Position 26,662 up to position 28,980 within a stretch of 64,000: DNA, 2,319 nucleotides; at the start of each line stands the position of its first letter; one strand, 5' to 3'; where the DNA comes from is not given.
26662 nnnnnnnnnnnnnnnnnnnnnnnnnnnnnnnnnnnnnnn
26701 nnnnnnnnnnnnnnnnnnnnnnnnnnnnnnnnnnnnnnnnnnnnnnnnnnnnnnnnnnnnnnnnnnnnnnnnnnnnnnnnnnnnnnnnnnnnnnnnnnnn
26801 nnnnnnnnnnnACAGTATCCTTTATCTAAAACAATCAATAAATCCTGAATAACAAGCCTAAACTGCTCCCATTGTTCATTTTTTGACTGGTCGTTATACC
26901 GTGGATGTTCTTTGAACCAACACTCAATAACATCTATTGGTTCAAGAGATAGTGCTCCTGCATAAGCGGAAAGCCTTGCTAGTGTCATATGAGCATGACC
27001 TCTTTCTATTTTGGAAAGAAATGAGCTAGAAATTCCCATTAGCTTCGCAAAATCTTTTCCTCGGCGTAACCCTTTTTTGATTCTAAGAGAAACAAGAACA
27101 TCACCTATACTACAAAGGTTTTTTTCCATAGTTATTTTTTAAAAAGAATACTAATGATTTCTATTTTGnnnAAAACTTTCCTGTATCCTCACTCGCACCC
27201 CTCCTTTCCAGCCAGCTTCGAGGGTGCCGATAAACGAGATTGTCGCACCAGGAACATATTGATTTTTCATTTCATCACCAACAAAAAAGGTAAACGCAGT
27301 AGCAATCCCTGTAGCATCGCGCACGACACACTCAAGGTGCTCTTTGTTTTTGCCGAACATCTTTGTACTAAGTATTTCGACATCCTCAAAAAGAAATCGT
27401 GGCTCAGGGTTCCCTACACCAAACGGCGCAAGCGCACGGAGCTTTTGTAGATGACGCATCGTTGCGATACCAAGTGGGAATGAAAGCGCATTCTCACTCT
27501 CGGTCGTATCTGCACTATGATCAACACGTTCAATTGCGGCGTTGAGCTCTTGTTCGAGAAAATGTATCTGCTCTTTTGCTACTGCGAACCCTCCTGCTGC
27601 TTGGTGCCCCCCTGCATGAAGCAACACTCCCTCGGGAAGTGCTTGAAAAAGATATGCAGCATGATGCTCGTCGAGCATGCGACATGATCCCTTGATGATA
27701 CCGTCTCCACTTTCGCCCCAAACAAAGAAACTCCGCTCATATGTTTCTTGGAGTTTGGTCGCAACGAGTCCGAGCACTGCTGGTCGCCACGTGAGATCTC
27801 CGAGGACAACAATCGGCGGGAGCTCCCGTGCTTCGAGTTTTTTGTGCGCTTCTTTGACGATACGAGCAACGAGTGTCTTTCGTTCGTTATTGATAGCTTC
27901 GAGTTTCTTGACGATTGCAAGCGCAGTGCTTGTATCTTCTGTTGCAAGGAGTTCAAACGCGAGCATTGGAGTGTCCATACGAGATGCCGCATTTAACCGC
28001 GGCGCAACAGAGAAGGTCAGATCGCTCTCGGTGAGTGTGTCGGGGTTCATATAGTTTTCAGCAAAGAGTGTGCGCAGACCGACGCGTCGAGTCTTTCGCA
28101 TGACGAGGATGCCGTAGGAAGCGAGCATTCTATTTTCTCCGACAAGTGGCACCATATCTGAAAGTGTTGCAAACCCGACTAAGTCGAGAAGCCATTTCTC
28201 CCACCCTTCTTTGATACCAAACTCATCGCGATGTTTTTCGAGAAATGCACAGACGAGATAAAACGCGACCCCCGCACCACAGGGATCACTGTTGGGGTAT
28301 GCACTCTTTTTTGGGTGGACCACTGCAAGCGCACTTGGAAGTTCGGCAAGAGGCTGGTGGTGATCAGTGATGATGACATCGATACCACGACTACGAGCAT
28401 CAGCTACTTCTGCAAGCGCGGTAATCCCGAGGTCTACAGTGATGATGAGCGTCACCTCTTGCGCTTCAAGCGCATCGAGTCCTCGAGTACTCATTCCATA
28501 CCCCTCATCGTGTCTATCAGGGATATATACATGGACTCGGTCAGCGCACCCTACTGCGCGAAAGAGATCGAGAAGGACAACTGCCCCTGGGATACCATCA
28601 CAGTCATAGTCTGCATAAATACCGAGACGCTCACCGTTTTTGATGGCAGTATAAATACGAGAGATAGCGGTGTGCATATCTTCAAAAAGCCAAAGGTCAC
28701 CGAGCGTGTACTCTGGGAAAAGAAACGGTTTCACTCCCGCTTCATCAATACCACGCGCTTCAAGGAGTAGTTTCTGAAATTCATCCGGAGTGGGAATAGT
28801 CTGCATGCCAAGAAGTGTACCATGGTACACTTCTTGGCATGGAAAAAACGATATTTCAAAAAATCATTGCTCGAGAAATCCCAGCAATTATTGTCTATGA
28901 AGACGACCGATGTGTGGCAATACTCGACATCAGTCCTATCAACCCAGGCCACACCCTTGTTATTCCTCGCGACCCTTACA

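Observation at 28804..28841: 38-bp perfect palindrome containing the start codons of divergent recJ and HIT genes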

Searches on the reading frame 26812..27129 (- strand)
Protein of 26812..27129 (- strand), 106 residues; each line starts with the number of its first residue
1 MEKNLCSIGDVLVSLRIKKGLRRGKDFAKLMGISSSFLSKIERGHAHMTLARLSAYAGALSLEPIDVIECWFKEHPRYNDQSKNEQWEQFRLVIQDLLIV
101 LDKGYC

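Call 7: search_protein_families(library=pfam, proteins=[window:26812-27129:-], max_evalue=0.01)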
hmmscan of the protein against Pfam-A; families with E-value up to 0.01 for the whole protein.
window:26812-27129:- (106 aa): 3 families
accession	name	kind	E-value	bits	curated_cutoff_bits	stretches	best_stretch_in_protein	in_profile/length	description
PF01381.28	HTH_3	-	3.3e-08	33.9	23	1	15-63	4-51/55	Helix-turn-helix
PF13443.12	HTH_26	-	4.5e-05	24.1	22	1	15-70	5-60/63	Cro/C1-type HTH DNA-binding domain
PF13560.12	HTH_31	-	8.2e-05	23.3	27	1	9-60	3-54/64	Helix-turn-helix domain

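Call 34: find_homologous_proteins(query=window:26812-27129:-, max_evalue=0.001)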
Query window:26812-27129:- (106 aa): 2 proteins with E <= 0.001 among 5 candidates.
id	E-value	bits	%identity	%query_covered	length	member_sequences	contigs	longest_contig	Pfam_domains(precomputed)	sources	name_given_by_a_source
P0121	3.1e-64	232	100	100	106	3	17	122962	PF01381.29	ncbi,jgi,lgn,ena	-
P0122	1.3e-39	153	70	97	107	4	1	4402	PF01381.29,PF13443.13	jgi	jgi:transcriptional regulator with XRE-family HTH domain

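Call 35: find_encoding_contigs(protein=P0122, flank=4000, max_places=4)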
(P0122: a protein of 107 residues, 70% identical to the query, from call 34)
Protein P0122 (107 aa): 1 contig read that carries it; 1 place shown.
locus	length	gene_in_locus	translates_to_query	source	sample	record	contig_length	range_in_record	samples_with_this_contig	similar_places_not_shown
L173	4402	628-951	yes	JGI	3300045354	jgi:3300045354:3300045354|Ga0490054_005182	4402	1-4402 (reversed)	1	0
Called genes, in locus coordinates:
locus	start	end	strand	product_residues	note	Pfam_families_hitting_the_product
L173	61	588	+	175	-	PF17768:RecJ_OB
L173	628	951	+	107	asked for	PF01381:HTH_3, PF13443:HTH_26 (weak)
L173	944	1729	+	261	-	PF00075:RNase_H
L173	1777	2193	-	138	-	-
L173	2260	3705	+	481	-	PF13567:DUF4131, PF03772:Competence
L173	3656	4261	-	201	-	PF02777:Sod_Fe_C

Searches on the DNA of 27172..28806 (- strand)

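Call 53: search_rna_families(sources=[L170, L171, L172, L174], threshold=evalue, max_evalue=1)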
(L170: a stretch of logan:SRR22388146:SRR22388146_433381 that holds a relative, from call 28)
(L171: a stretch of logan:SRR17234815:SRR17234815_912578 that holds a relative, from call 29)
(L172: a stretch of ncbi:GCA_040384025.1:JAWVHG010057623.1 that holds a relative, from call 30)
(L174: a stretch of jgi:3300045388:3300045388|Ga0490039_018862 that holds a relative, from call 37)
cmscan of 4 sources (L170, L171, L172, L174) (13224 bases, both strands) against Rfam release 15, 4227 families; matches with E-value up to 1: 1.
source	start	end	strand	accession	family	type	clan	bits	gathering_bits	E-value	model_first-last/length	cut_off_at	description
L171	3334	3401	+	RF00070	SNORD29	Gene; snRNA; snoRNA; CD-box;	CL00051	24.4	48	0.42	1-65/65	no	Small nucleolar RNA SNORD29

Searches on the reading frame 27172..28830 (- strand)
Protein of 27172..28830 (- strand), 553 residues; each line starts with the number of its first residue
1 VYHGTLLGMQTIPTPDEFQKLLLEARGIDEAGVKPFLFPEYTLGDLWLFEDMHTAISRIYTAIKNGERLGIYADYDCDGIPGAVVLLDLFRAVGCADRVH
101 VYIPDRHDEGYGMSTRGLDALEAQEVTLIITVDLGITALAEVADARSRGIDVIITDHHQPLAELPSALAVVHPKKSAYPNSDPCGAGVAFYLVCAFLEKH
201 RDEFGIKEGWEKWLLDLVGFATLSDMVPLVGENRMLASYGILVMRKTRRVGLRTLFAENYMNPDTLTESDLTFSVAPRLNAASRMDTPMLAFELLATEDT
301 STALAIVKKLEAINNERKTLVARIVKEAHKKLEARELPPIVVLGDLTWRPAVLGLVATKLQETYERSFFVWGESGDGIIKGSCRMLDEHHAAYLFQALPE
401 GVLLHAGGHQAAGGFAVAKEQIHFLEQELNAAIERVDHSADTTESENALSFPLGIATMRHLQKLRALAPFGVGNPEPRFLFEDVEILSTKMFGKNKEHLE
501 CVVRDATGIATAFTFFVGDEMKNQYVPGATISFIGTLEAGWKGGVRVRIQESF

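Call 7: search_protein_families(library=pfam, proteins=[window:27172-28830:-], max_evalue=0.01)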
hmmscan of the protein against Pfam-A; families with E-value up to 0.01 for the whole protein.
window:27172-28830:- (553 aa): 3 families
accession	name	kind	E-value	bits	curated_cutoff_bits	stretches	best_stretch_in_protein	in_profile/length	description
PF01368.27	DHH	-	4e-20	72.8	28.1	1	71-200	4-109/125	DHH family, N-terminal domain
PF17768.7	RecJ_OB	-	1.8e-16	60.6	27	1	455-548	9-102/107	RecJ OB domain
PF02272.25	DHHA1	-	2.3e-06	28.4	25.9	1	341-434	5-101/102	DHHA1 domain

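Call 13: find_related_loci(query=window:27172-28806:-, collection=genome_contigs, flank=4000)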
Query window:27172-28806:- (545 aa) in genome_contigs; peptide patterns used: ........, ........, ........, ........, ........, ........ (x = any residue, [..] = any of these).
147 stretches matched a pattern; 120 encode a relative of the query (tblastn E <= 1e-3); the best 80 are kept; 80 distinct loci.
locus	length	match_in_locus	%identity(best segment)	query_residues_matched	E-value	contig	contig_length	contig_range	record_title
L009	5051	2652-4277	80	3-544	0e+0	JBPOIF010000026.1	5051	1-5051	MAG: Candidatus Nomurabacteria bacterium isolate MAG_725 c_000000444804, whole genome shotgun sequence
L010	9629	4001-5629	77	1-543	0e+0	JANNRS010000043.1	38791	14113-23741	MAG: Candidatus Paceibacterota bacterium isolate SOY_31_metabat_326 SOY_31_k141_1180059, whole genome shotgun sequence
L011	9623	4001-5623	77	3-543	0e+0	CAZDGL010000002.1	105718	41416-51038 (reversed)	MAG TPA_asm: uncultured Candidatus Saccharibacteria bacterium isolate SRP296810_co1_119 genome assembly, contig: NODE_16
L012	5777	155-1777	76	3-543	0e+0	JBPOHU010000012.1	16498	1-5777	MAG: Candidatus Nomurabacteria bacterium isolate MAG_26 c_000000384635, whole genome shotgun sequence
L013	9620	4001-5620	74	3-542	0e+0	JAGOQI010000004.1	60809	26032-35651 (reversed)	MAG: Candidatus Paceibacterota bacterium isolate Gw_Bodden_bin_186 Gw_Bodden_553_length_60809_cov_8.281138, whole genome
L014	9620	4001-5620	75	3-542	0e+0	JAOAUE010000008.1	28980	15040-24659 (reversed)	MAG: Candidatus Paceibacterota bacterium isolate AF21_PE0_T2_S1_39_14 T2_S1_1406_length_28980_cov_8, whole genome shotgu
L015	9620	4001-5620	75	3-542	0e+0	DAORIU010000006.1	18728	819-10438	MAG TPA_asm: Candidatus Paceibacterota bacterium isolate AMR_MDS_5569 NODE_478_length_18728_cov_8.722969, whole genome s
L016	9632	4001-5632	73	3-542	0e+0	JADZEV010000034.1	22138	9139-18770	MAG: Candidatus Nomurabacteria bacterium isolate SJ839 c_000001321363, whole genome shotgun sequence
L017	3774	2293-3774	74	3-494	0e+0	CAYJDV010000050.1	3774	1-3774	MAG TPA_asm: uncultured Candidatus Saccharibacteria bacterium isolate ERP123247_co1_29 genome assembly, contig: NODE_179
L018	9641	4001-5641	66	1-543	0e+0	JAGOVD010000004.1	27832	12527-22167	MAG: Candidatus Paceibacterota bacterium isolate Gw_Eff_bin_539 Gw_Eff_3242_length_27832_cov_7.793611, whole genome shot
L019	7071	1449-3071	67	3-543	0e+0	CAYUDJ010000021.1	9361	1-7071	MAG TPA_asm: uncultured Candidatus Saccharibacteria bacterium isolate SRP219642_co5_29 genome assembly, contig: NODE_110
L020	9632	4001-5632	66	2-543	0e+0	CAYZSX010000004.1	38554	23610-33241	MAG TPA_asm: uncultured Candidatus Saccharibacteria bacterium isolate SRP133034_co1_51 genome assembly, contig: NODE_927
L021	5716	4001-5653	67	7-543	0e+0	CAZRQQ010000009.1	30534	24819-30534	MAG TPA_asm: uncultured Candidatus Saccharibacteria bacterium isolate SRP133034_co1_23 genome assembly, contig: NODE_141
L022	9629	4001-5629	68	3-543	0e+0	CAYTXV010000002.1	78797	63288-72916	MAG TPA_asm: uncultured Candidatus Saccharibacteria bacterium isolate SRP296810_co1_172 genome assembly, contig: NODE_26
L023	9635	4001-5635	64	3-543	0e+0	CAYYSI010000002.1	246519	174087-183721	MAG TPA_asm: uncultured Candidatus Saccharibacteria bacterium isolate SRP296810_co1_396 genome assembly, contig: NODE_35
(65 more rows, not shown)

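Call 14: find_homologous_proteins(query=window:27172-28806:-, max_evalue=1e-30)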
Query window:27172-28806:- (545 aa): 7977 proteins with E <= 1e-30 among 8000 candidates; the best 120 are listed.
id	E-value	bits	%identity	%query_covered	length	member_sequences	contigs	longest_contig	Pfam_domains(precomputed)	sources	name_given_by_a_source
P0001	0.0e+0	1238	100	100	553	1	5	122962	PF01368.28,PF17768.8,PF02272.25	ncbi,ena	-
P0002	2.8e-292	988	80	99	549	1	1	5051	PF01368.28,PF17768.8,PF02272.25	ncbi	-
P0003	3.7e-287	971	78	99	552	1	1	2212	PF01368.28,PF17768.8,PF02272.25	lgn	-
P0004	4.4e-287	971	77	99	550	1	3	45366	PF01368.28,PF17768.8,PF02272.25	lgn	-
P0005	4.5e-285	964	78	99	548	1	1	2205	PF01368.28,PF17768.8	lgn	-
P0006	2.3e-284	962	77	100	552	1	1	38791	PF01368.28,PF17768.8,PF02272.25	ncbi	-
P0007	4.3e-284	961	78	100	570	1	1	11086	PF01368.28,PF17768.8,PF02272.25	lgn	-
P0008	1.6e-283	959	77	99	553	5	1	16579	PF01368.28,PF17768.8,PF02272.25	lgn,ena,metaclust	metaclust:\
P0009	3.9e-282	955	76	99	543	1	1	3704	PF01368.28,PF17768.8,PF02272.25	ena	-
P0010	5.7e-282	954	77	99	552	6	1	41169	PF01368.28,PF17768.8,PF02272.25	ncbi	-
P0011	7.5e-282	954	77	99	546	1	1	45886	PF01368.28,PF17768.8,PF02272.25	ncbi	-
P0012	8.7e-282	953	77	100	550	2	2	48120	PF01368.28,PF17768.8,PF02272.25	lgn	-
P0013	1.2e-281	953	75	99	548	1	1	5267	PF01368.28,PF17768.8,PF02272.25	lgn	-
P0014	3.0e-281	952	76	99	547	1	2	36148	PF01368.28,PF17768.8,PF02272.25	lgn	-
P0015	4.6e-281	951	77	100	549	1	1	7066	PF01368.28,PF17768.8,PF02272.25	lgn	-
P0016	1.2e-280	950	76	99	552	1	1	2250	PF01368.28,PF17768.8,PF02272.25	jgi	jgi:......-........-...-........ exonuclease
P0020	3.5e-278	941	75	100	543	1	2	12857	PF01368.28,PF17768.8,PF02272.25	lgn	-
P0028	1.2e-275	933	75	99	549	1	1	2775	PF01368.28,PF17768.8,PF02272.25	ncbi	-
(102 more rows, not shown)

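Call 27: find_encoding_contigs(protein=P0005, flank=1500, max_places=2)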
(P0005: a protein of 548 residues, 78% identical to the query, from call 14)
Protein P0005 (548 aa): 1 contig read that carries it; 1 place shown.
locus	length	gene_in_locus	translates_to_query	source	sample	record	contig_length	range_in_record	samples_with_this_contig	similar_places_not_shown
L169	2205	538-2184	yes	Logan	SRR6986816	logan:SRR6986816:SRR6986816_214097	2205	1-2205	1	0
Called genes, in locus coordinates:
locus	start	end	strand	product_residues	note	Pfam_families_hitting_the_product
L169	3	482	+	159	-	?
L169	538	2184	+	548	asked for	PF01368:DHH, PF17768:RecJ_OB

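Call 28: find_encoding_contigs(protein=P0015, flank=1500, max_places=2)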
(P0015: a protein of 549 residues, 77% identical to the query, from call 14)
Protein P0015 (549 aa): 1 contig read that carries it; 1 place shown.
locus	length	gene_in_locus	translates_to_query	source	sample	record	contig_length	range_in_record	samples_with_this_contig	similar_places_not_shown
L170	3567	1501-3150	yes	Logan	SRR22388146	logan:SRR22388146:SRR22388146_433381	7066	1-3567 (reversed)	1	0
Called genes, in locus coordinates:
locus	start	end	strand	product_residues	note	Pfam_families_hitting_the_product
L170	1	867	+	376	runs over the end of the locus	PF00162:PGK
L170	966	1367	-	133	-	PF11969:DcpS_C, PF01230:HIT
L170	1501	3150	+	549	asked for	PF01368:DHH, PF02272:DHHA1 (weak), PF17768:RecJ_OB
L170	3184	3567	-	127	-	?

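Call 29: find_encoding_contigs(protein=P0020, flank=1500, max_places=2)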
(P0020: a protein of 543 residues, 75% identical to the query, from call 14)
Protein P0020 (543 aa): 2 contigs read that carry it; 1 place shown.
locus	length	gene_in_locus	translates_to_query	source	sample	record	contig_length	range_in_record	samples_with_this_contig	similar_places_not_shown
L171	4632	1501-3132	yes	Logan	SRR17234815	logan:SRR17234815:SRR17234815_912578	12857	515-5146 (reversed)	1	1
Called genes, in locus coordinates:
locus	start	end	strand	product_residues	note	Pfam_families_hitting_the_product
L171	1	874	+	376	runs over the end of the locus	PF00162:PGK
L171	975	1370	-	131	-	PF11969:DcpS_C, PF01230:HIT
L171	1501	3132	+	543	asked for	PF01368:DHH, PF02272:DHHA1 (weak), PF17768:RecJ_OB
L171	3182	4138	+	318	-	PF23802:DUF7178 (weak)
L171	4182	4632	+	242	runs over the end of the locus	PF00075:RNase_H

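Call 30: find_encoding_contigs(protein=P0028, flank=1500, max_places=2)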
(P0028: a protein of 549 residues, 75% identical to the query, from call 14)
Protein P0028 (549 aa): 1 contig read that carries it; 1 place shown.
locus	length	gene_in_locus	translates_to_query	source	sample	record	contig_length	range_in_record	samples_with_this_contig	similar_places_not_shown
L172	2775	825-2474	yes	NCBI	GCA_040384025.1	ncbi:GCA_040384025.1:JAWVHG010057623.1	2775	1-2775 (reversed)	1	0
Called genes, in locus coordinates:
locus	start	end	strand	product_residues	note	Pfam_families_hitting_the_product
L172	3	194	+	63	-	?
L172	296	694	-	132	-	PF11969:DcpS_C, PF01230:HIT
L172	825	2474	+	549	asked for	PF01368:DHH, PF02272:DHHA1 (faint), PF17768:RecJ_OB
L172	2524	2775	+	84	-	?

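Call 37: find_encoding_contigs(protein=P0016, flank=2500, max_places=3)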
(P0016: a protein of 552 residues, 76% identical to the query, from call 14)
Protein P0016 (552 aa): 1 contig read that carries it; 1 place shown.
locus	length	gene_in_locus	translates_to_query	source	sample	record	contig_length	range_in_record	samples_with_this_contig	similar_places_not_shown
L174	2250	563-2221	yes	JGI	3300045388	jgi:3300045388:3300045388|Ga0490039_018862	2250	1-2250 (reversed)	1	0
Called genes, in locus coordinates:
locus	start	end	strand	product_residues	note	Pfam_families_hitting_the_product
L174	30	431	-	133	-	PF11969:DcpS_C, PF01230:HIT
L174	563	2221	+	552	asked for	PF01368:DHH, PF02272:DHHA1 (weak), PF17768:RecJ_OB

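Call 38: find_encoding_contigs(protein=P0010, flank=2500, max_places=3)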
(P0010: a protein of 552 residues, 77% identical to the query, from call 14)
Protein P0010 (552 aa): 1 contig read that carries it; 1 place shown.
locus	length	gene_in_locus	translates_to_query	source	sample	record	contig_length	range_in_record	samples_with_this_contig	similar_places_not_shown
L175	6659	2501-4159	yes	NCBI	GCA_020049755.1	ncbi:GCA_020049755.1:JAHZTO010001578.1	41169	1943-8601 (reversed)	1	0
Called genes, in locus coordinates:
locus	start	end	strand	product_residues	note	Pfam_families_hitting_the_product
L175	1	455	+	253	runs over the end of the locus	PF00121:TIM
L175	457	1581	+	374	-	PF00162:PGK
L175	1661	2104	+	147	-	-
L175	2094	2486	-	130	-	PF11969:DcpS_C, PF01230:HIT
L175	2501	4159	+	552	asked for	PF01368:DHH, PF02272:DHHA1 (weak), PF17768:RecJ_OB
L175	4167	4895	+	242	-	PF00075:RNase_H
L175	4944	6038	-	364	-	PF00586:AIRS, PF02769:AIRS_C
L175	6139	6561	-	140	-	-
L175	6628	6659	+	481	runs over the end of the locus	PF13567:DUF4131, PF03772:Competence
